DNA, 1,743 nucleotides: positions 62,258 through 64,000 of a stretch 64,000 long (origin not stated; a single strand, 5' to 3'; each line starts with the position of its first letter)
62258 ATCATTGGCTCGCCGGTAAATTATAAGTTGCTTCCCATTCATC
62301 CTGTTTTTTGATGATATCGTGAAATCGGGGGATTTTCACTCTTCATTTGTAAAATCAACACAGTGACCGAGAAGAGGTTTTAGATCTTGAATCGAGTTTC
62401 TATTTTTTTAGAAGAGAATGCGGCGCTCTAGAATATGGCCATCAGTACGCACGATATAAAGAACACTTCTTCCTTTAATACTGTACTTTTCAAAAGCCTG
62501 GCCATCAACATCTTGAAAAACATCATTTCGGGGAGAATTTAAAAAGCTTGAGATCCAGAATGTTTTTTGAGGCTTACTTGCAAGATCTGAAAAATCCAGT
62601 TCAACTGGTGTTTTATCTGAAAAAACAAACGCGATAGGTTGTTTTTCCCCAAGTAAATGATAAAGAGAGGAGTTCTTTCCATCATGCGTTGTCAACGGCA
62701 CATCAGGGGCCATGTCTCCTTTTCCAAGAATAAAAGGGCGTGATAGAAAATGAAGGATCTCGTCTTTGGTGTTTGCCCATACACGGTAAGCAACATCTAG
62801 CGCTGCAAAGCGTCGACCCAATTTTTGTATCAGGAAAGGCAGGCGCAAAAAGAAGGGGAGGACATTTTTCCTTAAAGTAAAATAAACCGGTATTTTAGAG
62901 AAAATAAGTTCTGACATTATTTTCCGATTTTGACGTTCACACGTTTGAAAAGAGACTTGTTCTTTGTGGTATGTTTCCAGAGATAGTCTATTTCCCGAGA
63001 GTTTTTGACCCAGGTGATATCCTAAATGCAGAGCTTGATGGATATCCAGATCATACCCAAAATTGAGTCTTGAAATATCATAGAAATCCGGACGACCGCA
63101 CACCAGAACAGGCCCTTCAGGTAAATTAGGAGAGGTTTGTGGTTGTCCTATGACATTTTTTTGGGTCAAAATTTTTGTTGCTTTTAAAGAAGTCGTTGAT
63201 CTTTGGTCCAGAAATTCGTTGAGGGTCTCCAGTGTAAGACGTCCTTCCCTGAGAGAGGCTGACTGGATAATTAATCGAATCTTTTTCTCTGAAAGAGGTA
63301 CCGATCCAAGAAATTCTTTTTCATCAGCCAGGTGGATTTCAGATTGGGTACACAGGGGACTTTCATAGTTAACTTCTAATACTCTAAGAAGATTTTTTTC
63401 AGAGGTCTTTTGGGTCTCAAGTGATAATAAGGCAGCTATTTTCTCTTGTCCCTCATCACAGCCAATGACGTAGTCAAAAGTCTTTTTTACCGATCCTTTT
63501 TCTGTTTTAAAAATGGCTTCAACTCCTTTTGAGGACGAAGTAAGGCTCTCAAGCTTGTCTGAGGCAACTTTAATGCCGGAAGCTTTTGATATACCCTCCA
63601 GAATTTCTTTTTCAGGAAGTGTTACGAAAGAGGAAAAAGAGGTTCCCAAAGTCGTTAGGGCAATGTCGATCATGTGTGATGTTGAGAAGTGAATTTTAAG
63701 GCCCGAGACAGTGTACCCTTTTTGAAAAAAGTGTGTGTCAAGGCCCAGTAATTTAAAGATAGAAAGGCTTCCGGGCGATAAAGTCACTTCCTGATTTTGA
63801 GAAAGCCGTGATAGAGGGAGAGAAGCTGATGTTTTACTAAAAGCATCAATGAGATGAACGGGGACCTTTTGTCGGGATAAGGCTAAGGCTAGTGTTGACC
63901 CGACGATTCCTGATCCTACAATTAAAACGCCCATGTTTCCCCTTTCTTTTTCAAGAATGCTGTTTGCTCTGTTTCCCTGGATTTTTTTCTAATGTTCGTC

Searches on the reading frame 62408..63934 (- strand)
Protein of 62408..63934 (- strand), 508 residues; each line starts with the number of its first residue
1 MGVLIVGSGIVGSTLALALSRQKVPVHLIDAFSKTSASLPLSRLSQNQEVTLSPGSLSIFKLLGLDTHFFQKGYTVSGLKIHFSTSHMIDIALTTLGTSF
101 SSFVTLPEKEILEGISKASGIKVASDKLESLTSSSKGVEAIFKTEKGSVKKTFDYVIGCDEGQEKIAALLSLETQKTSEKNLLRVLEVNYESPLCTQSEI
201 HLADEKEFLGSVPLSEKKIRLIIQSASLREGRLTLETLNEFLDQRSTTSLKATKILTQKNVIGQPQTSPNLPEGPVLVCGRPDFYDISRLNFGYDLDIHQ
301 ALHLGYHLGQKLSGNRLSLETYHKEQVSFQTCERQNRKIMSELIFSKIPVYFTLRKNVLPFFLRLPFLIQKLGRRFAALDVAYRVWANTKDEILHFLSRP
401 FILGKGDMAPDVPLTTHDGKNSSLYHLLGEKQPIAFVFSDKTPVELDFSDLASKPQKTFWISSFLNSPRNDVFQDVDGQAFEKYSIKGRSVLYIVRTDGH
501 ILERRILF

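Call 62: search_protein_families(library=pfam, proteins=[window:62408-63934:-], max_evalue=0.001)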
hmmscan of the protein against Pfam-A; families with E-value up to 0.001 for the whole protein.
window:62408-63934:- (508 aa): 2 families
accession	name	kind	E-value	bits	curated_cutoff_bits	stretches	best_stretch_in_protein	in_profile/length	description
PF01494.25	FAD_binding_3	-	3.1e-15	56.7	22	1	3-227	4-233/349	FAD binding domain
PF01266.30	DAO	-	0.00051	20.1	27.9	1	3-32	2-31/353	FAD dependent oxidoreductase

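Call 113: find_encoding_contigs(protein=window:62408-63934:-, flank=10000, max_places=1)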
Protein window:62408-63934:- (508 aa): 6 contigs read that carry it; 1 place shown.
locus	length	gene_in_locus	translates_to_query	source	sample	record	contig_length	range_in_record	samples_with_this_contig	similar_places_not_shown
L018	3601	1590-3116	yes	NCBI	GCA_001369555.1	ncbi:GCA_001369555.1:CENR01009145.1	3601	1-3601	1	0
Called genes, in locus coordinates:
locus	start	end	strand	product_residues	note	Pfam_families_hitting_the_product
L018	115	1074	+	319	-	PF01145:Band_7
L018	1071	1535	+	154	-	PF01957:NfeD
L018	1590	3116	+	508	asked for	PF01494:FAD_binding_3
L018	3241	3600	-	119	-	PF01327:Pep_deformylase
